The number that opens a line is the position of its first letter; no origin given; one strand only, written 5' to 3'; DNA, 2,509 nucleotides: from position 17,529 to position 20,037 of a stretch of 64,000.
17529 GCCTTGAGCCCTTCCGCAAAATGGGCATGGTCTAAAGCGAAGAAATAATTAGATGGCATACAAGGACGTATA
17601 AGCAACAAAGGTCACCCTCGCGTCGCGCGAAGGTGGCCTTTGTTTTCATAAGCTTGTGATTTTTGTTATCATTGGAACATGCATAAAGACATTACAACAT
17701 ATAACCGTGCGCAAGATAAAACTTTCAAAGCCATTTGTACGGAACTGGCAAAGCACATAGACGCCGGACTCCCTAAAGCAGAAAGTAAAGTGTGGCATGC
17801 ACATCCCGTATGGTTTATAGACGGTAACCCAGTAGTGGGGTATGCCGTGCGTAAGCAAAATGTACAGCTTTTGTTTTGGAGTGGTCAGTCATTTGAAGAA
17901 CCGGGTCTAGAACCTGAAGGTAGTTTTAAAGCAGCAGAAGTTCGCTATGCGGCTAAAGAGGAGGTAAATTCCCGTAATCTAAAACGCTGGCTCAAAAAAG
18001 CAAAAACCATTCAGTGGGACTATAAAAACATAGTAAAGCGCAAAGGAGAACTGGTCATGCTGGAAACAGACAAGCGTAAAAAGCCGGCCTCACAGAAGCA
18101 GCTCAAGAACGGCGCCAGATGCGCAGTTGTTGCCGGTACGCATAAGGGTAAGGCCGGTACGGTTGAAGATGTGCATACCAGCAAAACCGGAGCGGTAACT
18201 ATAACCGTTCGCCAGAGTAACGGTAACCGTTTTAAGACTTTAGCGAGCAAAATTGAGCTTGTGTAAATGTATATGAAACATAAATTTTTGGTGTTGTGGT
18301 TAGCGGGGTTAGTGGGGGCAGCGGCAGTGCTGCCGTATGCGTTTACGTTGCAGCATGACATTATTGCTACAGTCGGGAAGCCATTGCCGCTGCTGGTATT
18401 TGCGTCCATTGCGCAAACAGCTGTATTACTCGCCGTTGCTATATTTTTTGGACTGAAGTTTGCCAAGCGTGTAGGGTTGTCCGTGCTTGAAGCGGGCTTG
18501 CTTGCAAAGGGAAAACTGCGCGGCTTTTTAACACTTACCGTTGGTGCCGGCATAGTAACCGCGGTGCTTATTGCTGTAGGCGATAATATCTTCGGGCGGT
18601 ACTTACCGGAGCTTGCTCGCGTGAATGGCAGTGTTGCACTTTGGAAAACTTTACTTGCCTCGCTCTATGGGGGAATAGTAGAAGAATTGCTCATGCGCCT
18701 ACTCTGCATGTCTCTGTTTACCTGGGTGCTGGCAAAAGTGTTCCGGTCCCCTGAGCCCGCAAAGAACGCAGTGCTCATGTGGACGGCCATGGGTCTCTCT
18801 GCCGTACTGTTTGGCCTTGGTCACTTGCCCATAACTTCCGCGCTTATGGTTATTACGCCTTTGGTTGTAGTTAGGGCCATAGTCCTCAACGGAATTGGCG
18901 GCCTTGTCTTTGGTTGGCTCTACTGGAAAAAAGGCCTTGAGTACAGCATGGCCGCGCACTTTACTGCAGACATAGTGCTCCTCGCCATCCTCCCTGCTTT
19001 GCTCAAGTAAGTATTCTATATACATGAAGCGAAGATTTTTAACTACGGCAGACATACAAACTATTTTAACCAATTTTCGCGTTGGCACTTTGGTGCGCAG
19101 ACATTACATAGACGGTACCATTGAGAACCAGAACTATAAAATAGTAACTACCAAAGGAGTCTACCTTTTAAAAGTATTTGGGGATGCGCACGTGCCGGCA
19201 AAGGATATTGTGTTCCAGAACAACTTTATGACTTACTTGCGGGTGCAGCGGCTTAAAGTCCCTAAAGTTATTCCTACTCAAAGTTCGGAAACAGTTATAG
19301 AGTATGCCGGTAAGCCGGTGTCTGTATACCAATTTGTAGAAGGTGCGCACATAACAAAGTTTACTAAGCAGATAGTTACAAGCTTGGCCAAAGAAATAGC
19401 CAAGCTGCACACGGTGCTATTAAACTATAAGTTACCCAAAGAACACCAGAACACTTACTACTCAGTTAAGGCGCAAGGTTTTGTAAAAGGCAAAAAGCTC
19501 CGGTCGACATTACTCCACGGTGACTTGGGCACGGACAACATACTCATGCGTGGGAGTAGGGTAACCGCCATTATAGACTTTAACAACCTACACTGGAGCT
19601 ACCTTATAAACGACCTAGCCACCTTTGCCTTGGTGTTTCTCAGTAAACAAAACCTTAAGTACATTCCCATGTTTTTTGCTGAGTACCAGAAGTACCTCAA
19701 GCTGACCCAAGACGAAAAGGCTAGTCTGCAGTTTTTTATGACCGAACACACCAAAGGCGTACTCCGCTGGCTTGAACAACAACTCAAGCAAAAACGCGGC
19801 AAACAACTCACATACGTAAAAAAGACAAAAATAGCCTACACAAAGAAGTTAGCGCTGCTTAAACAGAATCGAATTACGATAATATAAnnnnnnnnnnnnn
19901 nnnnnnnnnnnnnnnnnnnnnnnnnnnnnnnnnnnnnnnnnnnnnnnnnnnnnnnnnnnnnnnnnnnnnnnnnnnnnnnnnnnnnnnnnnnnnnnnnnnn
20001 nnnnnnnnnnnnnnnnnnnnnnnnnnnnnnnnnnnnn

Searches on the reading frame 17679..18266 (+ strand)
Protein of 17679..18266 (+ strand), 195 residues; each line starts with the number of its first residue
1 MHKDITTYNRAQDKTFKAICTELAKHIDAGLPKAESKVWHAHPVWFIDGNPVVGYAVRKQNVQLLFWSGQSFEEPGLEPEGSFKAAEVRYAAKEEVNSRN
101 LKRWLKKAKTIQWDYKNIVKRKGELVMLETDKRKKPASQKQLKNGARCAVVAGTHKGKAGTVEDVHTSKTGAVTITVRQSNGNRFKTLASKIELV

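Call 6: search_protein_families(library=pfam, proteins=[window:17679-18266:+], max_evalue=0.01)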
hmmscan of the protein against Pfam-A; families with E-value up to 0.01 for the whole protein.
window:17679-18266:+ (195 aa): 2 families
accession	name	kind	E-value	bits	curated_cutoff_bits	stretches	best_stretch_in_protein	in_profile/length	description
PF08818.16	DUF1801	-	3.1e-07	31.1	27.2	1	17-108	2-84/85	Domain of unknown function (DU1801)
PF00467.35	KOW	-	0.00076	19.7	22.3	1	145-177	2-31/32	KOW motif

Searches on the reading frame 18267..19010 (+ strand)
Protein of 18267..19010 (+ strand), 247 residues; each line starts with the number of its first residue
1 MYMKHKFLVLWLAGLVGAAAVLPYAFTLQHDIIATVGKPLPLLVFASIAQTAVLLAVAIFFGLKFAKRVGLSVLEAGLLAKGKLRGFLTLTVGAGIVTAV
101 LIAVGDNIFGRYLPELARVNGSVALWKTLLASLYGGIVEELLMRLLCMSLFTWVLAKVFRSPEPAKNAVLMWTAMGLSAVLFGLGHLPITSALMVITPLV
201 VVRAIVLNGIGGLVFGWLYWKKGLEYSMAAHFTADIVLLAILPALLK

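Call 6: search_protein_families(library=pfam, proteins=[window:18267-19010:+], max_evalue=0.01)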
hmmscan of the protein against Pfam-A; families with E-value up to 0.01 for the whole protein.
window:18267-19010:+ (247 aa): 1 family
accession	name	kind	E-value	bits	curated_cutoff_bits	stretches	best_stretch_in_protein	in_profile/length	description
PF02517.21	Rce1-like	-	3e-13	50.3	22.4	1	124-236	4-92/93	Type II CAAX prenyl endopeptidase Rce1-like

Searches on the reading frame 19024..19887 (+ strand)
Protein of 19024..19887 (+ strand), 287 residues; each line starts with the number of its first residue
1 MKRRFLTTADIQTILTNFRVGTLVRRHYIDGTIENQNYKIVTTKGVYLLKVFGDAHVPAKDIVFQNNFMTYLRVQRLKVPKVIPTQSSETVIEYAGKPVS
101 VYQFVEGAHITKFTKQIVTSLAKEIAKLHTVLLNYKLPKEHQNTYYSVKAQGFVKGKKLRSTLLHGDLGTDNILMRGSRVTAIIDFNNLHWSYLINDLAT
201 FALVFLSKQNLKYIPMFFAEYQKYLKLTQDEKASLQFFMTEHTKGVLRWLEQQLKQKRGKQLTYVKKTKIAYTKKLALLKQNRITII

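Call 6: search_protein_families(library=pfam, proteins=[window:19024-19887:+], max_evalue=0.01)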
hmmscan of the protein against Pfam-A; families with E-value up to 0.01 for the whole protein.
window:19024-19887:+ (287 aa): 5 families
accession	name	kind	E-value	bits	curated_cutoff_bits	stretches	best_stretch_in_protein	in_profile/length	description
PF01636.29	APH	-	2.3e-23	83.6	23.2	2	29-132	5-111/239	Phosphotransferase enzyme family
PF02958.26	EcKL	-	2.9e-05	24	22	1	112-226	169-286/294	Ecdysteroid kinase-like family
PF19974.5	TCAD9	-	0.00065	19.4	40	1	161-207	297-343/429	Ternary complex associated domain 9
PF03881.20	Fructosamin_kin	-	0.008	15.9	22.4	0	149-202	176-228/288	Fructosamine kinase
PF15031.11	DUF4528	-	0.0088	16.4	27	0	32-94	43-104/126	Domain of unknown function (DUF4528)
